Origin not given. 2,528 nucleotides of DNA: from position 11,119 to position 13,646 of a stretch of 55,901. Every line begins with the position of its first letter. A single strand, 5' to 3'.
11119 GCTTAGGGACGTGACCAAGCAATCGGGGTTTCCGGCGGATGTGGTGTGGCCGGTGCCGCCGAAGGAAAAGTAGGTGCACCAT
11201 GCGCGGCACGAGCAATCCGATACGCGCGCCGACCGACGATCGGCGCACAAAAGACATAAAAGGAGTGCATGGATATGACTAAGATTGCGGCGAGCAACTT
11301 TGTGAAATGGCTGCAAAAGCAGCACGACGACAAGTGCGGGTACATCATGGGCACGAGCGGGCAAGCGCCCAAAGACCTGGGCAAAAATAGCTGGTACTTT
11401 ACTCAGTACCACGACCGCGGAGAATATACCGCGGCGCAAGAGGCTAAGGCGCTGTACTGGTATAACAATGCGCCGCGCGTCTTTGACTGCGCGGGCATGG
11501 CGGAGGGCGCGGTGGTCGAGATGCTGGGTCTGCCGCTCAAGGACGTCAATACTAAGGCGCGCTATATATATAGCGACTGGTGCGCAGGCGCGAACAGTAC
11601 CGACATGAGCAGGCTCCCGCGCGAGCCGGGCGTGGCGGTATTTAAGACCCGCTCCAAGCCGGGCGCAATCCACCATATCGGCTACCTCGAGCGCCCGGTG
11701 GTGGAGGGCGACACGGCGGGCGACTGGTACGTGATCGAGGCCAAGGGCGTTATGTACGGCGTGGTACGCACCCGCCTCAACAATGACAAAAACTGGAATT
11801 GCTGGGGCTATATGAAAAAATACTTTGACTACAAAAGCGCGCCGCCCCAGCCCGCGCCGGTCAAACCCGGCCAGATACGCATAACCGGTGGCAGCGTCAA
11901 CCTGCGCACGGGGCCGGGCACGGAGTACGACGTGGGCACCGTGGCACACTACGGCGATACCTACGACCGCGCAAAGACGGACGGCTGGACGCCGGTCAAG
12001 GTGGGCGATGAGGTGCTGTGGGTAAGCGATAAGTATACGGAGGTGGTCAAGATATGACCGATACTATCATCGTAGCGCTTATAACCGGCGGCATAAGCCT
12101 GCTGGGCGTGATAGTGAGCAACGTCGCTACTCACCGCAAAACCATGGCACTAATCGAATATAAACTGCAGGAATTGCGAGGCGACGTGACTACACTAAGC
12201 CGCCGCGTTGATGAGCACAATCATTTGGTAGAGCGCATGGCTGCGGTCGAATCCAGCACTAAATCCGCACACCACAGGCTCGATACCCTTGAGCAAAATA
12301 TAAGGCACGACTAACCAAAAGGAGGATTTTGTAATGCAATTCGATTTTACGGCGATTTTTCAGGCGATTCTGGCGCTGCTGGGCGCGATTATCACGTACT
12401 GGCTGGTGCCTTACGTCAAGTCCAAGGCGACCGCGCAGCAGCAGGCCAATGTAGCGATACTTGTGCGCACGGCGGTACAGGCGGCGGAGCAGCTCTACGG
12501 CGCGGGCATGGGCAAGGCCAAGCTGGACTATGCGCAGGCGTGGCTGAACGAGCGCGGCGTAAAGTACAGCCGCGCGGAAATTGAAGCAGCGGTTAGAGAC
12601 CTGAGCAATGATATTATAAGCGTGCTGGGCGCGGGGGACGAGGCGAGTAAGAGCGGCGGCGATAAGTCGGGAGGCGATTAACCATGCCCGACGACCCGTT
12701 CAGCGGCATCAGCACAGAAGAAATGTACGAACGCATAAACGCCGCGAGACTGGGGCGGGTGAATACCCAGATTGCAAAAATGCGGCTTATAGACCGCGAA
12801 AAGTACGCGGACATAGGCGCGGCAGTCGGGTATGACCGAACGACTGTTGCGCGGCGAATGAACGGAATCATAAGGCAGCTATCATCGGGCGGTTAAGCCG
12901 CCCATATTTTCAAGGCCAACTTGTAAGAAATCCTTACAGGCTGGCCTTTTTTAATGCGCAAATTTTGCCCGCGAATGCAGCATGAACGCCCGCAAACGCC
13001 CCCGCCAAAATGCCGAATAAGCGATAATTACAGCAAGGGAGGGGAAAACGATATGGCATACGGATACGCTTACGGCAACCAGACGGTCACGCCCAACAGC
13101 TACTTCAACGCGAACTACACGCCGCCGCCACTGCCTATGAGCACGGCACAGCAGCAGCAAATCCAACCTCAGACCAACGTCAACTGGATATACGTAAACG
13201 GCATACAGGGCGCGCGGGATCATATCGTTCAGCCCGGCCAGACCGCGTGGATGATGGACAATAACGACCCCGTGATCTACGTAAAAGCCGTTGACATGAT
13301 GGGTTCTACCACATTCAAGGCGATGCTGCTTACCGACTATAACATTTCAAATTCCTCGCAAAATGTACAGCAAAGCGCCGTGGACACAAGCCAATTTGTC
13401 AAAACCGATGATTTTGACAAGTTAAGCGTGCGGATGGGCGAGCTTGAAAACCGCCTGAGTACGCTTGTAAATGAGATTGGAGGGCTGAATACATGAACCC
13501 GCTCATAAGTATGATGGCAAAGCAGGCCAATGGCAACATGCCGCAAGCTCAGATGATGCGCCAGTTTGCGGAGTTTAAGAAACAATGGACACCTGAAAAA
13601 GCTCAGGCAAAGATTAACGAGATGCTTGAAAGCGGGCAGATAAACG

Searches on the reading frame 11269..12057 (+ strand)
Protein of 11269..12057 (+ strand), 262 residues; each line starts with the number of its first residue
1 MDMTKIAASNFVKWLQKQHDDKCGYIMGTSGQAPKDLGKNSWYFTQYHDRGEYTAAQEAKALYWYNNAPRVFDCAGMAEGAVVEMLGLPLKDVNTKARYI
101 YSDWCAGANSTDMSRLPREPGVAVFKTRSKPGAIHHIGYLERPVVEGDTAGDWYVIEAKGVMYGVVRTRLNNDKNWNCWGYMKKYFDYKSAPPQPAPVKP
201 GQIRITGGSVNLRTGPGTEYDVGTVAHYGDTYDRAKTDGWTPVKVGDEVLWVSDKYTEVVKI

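Call 25: search_protein_families(library=phrogs, proteins=[window:11269-12057:+], max_evalue=0.01)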
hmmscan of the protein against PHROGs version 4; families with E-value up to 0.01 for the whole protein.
window:11269-12057:+ (262 aa): 3 families
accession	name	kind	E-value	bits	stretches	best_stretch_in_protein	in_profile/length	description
phrog_1794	-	lysis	2.6e-08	34.7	1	131-260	221-330/336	amidase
phrog_329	-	tail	0.004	16.4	1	63-174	550-645/949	minor tail protein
phrog_2338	-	lysis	0.0059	17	1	152-241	151-244/346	endolysin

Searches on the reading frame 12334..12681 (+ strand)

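Call 25: search_protein_families(library=phrogs, proteins=[window:12334-12681:+], max_evalue=0.01)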
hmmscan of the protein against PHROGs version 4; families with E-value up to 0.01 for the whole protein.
window:12334-12681:+ (115 aa): 4 families
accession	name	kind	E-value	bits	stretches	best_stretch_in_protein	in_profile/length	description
phrog_6918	-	lysis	2.5e-21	76.8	1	1-94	1-102/114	holin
phrog_608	-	lysis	1.2e-05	26.5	1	9-79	12-84/111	holin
phrog_19410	-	head and packaging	0.0015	19.6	1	9-53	11-55/138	virion structural protein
phrog_36029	-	unknown function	0.002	19.8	1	12-68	13-68/121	-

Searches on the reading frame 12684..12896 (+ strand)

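Call 25: search_protein_families(library=phrogs, proteins=[window:12684-12896:+], max_evalue=0.01)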
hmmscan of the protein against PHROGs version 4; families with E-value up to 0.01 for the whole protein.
window:12684-12896:+ (70 aa): 1 family
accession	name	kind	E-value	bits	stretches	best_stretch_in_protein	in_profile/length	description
phrog_36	-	transcription regulation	0.0038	17.8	1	28-66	145-183/220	transcriptional regulator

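Call 42: search_protein_families(library=ncbifam, proteins=[window:12684-12896:+], max_evalue=0.1)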
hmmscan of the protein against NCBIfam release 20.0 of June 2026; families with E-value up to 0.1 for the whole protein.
window:12684-12896:+ (70 aa): 1 family
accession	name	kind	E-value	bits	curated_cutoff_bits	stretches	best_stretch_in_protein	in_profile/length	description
TIGR02937.1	sigma70-ECF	superfamily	0.0085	15.7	42.9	1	22-67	117-162/165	sigma-70 family RNA polymerase sigma factor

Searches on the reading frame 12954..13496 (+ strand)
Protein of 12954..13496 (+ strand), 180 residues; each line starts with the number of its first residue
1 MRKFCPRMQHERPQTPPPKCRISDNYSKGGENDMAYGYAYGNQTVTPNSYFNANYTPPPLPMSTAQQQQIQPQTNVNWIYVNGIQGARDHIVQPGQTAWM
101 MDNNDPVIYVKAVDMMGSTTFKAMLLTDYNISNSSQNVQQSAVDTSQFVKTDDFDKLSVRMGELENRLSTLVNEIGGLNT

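Call 5: search_protein_families(library=pfam, proteins=[window:12954-13496:+], max_evalue=0.1)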
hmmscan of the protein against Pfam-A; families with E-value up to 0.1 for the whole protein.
window:12954-13496:+ (180 aa): 1 family
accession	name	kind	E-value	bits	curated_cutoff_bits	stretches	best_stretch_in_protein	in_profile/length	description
PF07558.16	Shugoshin_N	-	0.083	13.2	30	1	156-174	18-36/45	Shugoshin N-terminal coiled-coil region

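Call 25: search_protein_families(library=phrogs, proteins=[window:12954-13496:+], max_evalue=0.01)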
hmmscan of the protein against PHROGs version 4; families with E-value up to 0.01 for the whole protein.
window:12954-13496:+ (180 aa): 1 family
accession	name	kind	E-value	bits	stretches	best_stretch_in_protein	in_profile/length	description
phrog_21718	-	unknown function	2.1e-11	45.1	1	66-170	43-146/159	-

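Call 42: search_protein_families(library=ncbifam, proteins=[window:12954-13496:+], max_evalue=0.1)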
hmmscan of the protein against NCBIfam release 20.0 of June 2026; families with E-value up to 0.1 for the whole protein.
window:12954-13496:+ (180 aa): 2 families
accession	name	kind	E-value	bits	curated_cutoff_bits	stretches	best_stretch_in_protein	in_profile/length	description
NF003842.0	PRK05421.1-4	equivalog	0.027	13.9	144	1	75-156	83-163/259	endonuclease/exonuclease/phosphatase family protein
NF047513.1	LIC_13246_fam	equivalog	0.084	12.9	70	0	72-97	76-101/116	LIC_13246 family protein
